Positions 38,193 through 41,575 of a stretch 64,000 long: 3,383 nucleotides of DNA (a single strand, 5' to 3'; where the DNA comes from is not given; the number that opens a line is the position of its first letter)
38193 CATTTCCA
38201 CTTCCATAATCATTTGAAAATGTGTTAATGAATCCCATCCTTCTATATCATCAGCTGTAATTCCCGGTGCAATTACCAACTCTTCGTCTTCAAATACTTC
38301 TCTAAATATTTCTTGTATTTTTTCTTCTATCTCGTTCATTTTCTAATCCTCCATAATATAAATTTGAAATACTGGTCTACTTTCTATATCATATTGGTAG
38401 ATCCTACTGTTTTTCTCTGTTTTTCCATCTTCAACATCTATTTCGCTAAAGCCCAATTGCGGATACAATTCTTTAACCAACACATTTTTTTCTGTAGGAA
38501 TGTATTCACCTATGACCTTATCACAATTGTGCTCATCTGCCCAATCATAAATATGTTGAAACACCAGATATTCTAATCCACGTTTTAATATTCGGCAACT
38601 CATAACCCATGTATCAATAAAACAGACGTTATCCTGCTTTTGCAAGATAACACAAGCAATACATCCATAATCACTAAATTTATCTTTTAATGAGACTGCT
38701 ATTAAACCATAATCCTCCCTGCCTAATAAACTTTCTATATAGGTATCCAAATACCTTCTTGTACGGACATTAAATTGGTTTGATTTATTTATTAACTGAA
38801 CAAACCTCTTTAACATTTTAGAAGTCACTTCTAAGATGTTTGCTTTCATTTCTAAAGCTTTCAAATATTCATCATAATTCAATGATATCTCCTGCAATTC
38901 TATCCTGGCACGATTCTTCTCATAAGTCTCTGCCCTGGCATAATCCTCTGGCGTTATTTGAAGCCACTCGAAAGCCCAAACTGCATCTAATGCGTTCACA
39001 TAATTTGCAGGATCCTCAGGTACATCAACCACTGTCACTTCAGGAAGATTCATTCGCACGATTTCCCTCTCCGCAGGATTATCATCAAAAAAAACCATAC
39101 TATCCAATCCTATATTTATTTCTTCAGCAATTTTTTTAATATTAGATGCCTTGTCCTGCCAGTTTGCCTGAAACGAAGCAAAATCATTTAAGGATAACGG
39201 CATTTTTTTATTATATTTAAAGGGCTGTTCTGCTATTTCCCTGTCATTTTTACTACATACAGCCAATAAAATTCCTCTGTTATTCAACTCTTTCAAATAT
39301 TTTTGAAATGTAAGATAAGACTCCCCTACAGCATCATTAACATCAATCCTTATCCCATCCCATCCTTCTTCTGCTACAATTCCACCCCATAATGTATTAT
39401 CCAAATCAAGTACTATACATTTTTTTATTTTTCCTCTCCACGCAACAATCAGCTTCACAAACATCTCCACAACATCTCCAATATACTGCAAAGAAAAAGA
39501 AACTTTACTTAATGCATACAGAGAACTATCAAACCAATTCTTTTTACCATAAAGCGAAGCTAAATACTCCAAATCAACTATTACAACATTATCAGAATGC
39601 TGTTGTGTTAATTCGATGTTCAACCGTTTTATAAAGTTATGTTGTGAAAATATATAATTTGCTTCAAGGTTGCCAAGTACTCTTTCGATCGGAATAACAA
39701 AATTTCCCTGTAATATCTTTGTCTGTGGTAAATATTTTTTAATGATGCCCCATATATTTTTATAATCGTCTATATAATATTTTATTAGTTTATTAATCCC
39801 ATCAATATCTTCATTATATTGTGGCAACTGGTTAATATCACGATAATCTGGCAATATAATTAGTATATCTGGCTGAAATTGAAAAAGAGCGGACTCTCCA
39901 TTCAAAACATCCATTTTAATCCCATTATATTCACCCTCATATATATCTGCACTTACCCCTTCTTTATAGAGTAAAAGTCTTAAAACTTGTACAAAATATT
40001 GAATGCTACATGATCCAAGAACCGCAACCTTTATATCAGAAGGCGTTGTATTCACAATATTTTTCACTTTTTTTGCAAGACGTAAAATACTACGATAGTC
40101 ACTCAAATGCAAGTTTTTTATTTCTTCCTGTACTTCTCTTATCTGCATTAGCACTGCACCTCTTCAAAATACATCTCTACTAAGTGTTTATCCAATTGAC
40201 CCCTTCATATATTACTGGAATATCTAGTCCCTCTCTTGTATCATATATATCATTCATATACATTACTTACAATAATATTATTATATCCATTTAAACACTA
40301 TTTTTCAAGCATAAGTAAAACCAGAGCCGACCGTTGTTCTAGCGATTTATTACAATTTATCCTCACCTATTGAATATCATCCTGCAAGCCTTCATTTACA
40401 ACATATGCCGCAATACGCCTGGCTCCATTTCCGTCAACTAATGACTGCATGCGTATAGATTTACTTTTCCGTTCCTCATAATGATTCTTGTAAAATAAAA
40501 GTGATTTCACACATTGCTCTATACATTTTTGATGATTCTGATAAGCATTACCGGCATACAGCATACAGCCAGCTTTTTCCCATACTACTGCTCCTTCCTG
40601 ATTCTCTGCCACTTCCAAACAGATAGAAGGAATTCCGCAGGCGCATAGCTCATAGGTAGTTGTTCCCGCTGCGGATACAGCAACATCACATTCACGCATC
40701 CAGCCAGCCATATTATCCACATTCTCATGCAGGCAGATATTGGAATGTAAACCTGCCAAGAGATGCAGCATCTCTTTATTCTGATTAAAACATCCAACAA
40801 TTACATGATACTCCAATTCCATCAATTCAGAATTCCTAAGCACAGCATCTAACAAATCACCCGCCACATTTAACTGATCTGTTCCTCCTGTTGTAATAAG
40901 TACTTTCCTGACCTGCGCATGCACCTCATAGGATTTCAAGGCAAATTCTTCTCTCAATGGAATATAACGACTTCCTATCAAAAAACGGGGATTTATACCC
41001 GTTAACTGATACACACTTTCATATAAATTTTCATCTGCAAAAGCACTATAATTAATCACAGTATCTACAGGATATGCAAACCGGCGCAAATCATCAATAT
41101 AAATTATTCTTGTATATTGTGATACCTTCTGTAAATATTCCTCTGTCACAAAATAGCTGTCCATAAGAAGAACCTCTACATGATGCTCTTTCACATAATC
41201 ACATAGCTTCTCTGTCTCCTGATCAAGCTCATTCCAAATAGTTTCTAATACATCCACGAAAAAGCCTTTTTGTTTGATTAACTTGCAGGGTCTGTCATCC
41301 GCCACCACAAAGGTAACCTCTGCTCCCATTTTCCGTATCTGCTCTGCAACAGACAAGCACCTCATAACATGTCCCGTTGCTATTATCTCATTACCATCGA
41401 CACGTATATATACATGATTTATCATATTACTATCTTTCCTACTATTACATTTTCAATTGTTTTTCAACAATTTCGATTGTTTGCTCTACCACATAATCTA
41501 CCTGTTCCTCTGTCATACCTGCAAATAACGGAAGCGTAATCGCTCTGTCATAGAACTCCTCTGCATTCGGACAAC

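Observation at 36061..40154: Separately promoted FkbH-ACP-VOC-GNAT-pyruvyltransferase sub-operon at the island end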

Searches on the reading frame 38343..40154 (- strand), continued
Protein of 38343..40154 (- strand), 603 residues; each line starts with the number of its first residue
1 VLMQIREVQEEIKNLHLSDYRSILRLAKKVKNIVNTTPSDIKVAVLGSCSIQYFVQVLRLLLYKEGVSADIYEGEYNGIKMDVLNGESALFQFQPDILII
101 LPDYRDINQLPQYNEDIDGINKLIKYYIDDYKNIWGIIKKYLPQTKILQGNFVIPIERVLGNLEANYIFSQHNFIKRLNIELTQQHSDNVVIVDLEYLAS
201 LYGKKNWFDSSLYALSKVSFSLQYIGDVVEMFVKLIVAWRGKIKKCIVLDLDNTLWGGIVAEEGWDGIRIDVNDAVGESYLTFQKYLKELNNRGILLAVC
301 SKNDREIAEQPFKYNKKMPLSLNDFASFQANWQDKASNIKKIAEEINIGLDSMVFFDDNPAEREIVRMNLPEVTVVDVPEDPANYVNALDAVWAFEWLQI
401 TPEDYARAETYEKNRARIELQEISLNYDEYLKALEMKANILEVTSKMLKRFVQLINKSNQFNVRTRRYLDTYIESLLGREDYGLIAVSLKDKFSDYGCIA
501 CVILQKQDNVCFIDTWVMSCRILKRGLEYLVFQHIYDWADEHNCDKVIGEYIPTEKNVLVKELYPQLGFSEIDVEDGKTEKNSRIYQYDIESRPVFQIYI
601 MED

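Call 24: find_related_loci(query=A1, collection=genome_contigs, flank=10000)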
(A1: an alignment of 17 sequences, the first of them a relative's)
Query A1 (601 aa) in genome_contigs; peptide patterns used: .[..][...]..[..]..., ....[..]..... (x = any residue, [..] = any of these).
600 stretches matched a pattern (row limit reached: there are more); 595 encode a relative of the query (tblastn E <= 1e-3); the best 80 are kept; 80 distinct loci.
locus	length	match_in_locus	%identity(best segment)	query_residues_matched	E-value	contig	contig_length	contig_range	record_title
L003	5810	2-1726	50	17-601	0e+0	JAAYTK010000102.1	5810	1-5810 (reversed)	MAG: Clostridiales bacterium isolate AS24abBPME_146 97819_AS24, whole genome shotgun sequence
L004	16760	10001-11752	50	1-580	0e+0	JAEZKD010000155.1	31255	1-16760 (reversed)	MAG: Bacillota bacterium isolate OH_CDB_262 k127_1007103, whole genome shotgun sequence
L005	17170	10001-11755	48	15-600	0e+0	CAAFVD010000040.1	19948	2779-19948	TPA_asm: Candidatus Gastranaerophilales bacterium, isolate HGM07924, WGS project CAAFVD010000000 data, contig: SRS475537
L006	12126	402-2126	50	23-598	0e+0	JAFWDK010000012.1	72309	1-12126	MAG: Clostridiales bacterium isolate RGIG5638 Sheep_Duodenum-3__c185494, whole genome shotgun sequence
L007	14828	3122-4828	48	2-569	0e+0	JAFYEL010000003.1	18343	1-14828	MAG: Lachnospiraceae bacterium isolate RGIG7016 Sheep_Rumen.Co__c77822, whole genome shotgun sequence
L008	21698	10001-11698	48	15-583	1e-174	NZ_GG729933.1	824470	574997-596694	Oribacterium sp. oral taxon 078 str. F0262 Scfld0, whole genome shotgun sequence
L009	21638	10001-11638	48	40-584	1e-174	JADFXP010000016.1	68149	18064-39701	MAG: Candidatus Magnetobacteriaceae bacterium nDJH14bin9 nDJH14_bin9_NODE_16_length_68149_cov_13.889124, whole genome sh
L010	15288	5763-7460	48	17-589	4e-167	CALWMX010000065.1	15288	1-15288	MAG: uncultured Butyrivibrio sp. isolate E04__bin114 genome assembly, contig: E04__k127_4568199, whole genome shotgun se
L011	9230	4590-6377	46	1-586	4e-167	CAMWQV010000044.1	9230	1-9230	MAG TPA_asm: uncultured Clostridia bacterium isolate SRR14411283_bin.13_metawrap_v1.3_MAG genome assembly, contig: NODE.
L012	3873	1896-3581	46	29-599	3e-171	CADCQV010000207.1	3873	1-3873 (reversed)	MAG: uncultured Lachnospiraceae bacterium isolate RUG14895 genome assembly, contig: RUG14895_asm_207, whole genome shotg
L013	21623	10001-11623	47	39-588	1e-162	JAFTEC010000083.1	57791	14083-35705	MAG: Lachnospiraceae bacterium isolate RGIG3735 Goat_Rumen.Co__c1539190, whole genome shotgun sequence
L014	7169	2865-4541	50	19-581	2e-162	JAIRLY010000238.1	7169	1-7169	MAG: Dysgonamonadaceae bacterium isolate Cc175_bin72 k119_309172, whole genome shotgun sequence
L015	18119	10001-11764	44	10-601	1e-164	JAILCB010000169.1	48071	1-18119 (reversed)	MAG: Lachnospiraceae bacterium isolate RUI574 k141_4626961_flag=0_multi=14.9858_len=48071, whole genome shotgun sequence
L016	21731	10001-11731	44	23-598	2e-161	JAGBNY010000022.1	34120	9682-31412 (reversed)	MAG: Lachnospiraceae bacterium isolate RGIG9288 Water_deer_Rumen.Co__c149332, whole genome shotgun sequence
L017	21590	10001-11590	47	40-569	1e-160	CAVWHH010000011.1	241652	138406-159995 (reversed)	MAG: uncultured delta proteobacterium isolate MFD01476.bin.1.214 genome assembly, contig: contig_21079, whole genome sho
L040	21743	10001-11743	36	2-576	2e-120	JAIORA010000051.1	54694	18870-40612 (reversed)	MAG: Anaerohalosphaeraceae bacterium isolate SMBSF06 20071_Bin_3_contigs_1_c_000000000108, whole genome shotgun sequence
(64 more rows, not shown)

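Call 55: search_protein_families(library=pfam, proteins=[L008:2667-3953:+, L008:3970-4887:+, L008:5106-5849:+, L008:5943-6872:+, L008:7106-8374:+, L008:9369-9773:+, L008:13170-13829:+, L008:13911-14393:+, L008:14507-15415:+, L008:15974-17389:+], max_evalue=0.0001)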
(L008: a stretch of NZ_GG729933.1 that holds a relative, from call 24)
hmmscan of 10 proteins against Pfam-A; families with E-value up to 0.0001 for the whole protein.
L008:2667-3953:+ (428 aa): 2 families
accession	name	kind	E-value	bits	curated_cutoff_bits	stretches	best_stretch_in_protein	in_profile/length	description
PF06808.19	DctM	-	2.6e-116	389.3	23.8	1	7-415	2-413/413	Tripartite ATP-independent periplasmic transporter, DctM component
PF03606.21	DcuC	-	1.1e-08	34.5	23.1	0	115-195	138-220/461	C4-dicarboxylate anaerobic carrier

L008:3970-4887:+ (305 aa): 1 family
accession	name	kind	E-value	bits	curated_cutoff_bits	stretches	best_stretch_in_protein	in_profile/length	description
PF03547.23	Mem_trans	-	8.8e-08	31.6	25.7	1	14-130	10-133/343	Membrane transport protein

L008:5106-5849:+ (247 aa): 1 family
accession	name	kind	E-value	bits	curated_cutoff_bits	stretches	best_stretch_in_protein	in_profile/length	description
PF04199.19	Cyclase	-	6.5e-17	62.5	23.1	1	60-176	19-135/142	Putative cyclase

L008:5943-6872:+ (309 aa): 3 families
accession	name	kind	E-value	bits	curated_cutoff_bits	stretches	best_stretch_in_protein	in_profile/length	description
PF02558.23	ApbA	-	4.6e-34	117.7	22.2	1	3-148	1-147/150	Ketopantoate reductase PanE/ApbA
PF08546.17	ApbA_C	-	2.2e-28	99.6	22.7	1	176-300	1-125/125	Ketopantoate reductase PanE/ApbA C terminal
PF03721.20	UDPG_MGDP_dh_N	-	8.6e-05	22.6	27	0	1-57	1-58/187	UDP-glucose/GDP-mannose dehydrogenase family, NAD binding domain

L008:7106-8374:+ (422 aa): 1 family
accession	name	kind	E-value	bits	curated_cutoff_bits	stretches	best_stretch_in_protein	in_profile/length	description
PF01757.29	Acyl_transf_3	-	1.1e-20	74.4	31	1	31-368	3-309/326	Acyltransferase domain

L008:9369-9773:+ (134 aa): 3 families
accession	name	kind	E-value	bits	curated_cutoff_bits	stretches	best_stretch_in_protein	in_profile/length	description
PF13470.12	PIN_3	-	1.8e-12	48.5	27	1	2-113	1-115/115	PIN domain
PF10130.15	PIN_2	-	5.9e-07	30.2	22.4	1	5-117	2-118/133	PIN domain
PF01850.27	PIN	-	7.4e-06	27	23.6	1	3-115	1-115/120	PIN domain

L008:13170-13829:+ (219 aa): 1 family
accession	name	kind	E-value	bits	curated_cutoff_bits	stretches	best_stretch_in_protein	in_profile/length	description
PF13302.13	Acetyltransf_3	-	8.8e-10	39.8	25.4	1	46-180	5-138/138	Acetyltransferase (GNAT) domain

L008:13911-14393:+ (160 aa): 0 families

L008:14507-15415:+ (302 aa): 0 families

L008:15974-17389:+ (471 aa): 2 families
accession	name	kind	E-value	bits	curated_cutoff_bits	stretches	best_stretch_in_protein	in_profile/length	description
PF00919.26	UPF0004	-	1.6e-25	89.4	27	1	19-113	2-98/98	Uncharacterized protein family UPF0004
PF04055.27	Radical_SAM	-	2.7e-23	83.4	29.5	1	162-347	2-166/166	Radical SAM superfamily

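Call 95: search_protein_families(library=pfam, proteins=[L017:1258-1953:+, L017:5847-7070:+, L017:7130-7573:+, L017:7869-9419:+, L017:12005-13618:+, L040:3286-4272:+, L040:4269-5387:+, L040:9000-9944:+, L040:11857-13119:+, L040:13127-13813:+], max_evalue=0.0001)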
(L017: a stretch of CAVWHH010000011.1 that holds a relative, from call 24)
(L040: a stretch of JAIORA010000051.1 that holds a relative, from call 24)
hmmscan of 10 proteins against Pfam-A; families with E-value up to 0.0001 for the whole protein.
L017:1258-1953:+ (231 aa): 2 families
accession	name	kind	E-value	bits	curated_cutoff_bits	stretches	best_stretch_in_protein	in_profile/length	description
PF02348.25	CTP_transf_3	-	2e-23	83.8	22.6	1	5-202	1-181/217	Cytidylyltransferase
PF12804.13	NTP_transf_3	-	1.5e-10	41.9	27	1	20-136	16-129/160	MobA-like NTP transferase domain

L017:5847-7070:+ (407 aa): 2 families
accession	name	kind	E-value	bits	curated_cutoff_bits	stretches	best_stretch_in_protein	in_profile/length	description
PF04055.27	Radical_SAM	-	5.9e-18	66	29.5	1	60-179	1-123/166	Radical SAM superfamily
PF13186.11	SPASM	-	9.3e-08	32.7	21.5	1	295-363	1-67/67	Iron-sulfur cluster-binding domain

L017:7130-7573:+ (147 aa): 1 family
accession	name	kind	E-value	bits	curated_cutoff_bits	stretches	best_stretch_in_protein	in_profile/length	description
PF01797.21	Y1_Tnp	-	3.3e-37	127.7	23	1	11-131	2-121/121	Transposase IS200 like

L017:7869-9419:+ (516 aa): 3 families
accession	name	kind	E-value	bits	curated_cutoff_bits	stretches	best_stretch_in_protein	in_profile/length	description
PF13751.12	DDE_Tnp_1_6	-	8.9e-21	74.9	25.1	1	381-502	1-124/125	Transposase DDE domain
PF01609.27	DDE_Tnp_1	-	1.8e-11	44.6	23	1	265-499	26-200/200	Transposase DDE domain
PF05598.16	DUF772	-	4e-11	43.2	23.1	1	79-148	1-74/74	Transposase domain (DUF772)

L017:12005-13618:+ (537 aa): 2 families
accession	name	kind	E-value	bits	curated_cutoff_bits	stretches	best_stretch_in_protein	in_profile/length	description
PF04055.27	Radical_SAM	-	2.2e-24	87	29.5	1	257-415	3-166/166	Radical SAM superfamily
PF02310.24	B12-binding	-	2.2e-06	27.9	32.1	1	93-160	26-92/121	B12 binding domain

L040:3286-4272:+ (328 aa): 1 family
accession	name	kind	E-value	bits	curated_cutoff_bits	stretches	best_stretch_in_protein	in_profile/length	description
PF01408.29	GFO_IDH_MocA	-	9.2e-17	62.3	24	1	33-140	13-120/120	Oxidoreductase family, NAD-binding Rossmann fold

L040:4269-5387:+ (372 aa): 0 families

L040:9000-9944:+ (314 aa): 5 families
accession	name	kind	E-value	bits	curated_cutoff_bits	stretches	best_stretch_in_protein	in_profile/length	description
PF08242.18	Methyltransf_12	-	9.5e-10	39.5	30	1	156-250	2-97/98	Methyltransferase domain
PF13847.12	Methyltransf_31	-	2.5e-09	37.4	27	1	159-279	10-127/145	Methyltransferase domain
PF08241.18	Methyltransf_11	-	3.1e-08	34.6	21.2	1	156-252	2-94/95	Methyltransferase domain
PF13649.12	Methyltransf_25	-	1.4e-07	32.5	27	1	156-249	3-97/97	Methyltransferase domain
PF13489.12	Methyltransf_23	-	7e-06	26.3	27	1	156-256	28-119/164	Methyltransferase domain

L040:11857-13119:+ (420 aa): 0 families

L040:13127-13813:+ (228 aa): 1 family
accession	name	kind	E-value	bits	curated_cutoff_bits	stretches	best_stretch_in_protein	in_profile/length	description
PF00132.30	Hexapep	-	6.4e-06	26.1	27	1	166-190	11-35/36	Bacterial transferase hexapeptide (six repeats)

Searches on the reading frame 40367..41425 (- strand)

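Call 3: search_protein_families(library=pfam, proteins=[window:40367-41425:-], max_evalue=0.01)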
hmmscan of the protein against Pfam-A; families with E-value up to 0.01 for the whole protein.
window:40367-41425:- (352 aa): 2 families
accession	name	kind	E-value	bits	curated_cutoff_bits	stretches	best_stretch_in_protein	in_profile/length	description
PF04101.22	Glyco_tran_28_C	-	2.2e-05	25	22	1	179-322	5-153/166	Glycosyltransferase family 28 C-terminal domain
PF13692.12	Glyco_trans_1_4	-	3.3e-05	24.6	27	1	207-293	36-128/142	Glycosyl transferases group 1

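Call 4: search_protein_families(library=ncbifam, proteins=[window:40367-41425:-], max_evalue=0.01)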
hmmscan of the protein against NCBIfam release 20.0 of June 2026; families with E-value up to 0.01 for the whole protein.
window:40367-41425:- (352 aa): 3 families
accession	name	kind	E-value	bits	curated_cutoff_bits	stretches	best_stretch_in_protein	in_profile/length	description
TIGR03590.1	PseG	equivalog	1.7e-60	205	153.55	1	4-279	2-276/280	UDP-2,4-diacetamido-2,4,6-trideoxy-beta-L-altropyranose hydrolase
TIGR01133.1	murG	equivalog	6.5e-07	28.7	250.25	1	202-339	210-350/353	undecaprenyldiphospho-muramoylpentapeptide beta-N-acetylglucosaminyltransferase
NF010134.0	PRK13608.1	equivalog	0.004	16.3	557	1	156-305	186-335/391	diglucosyl diacylglycerol synthase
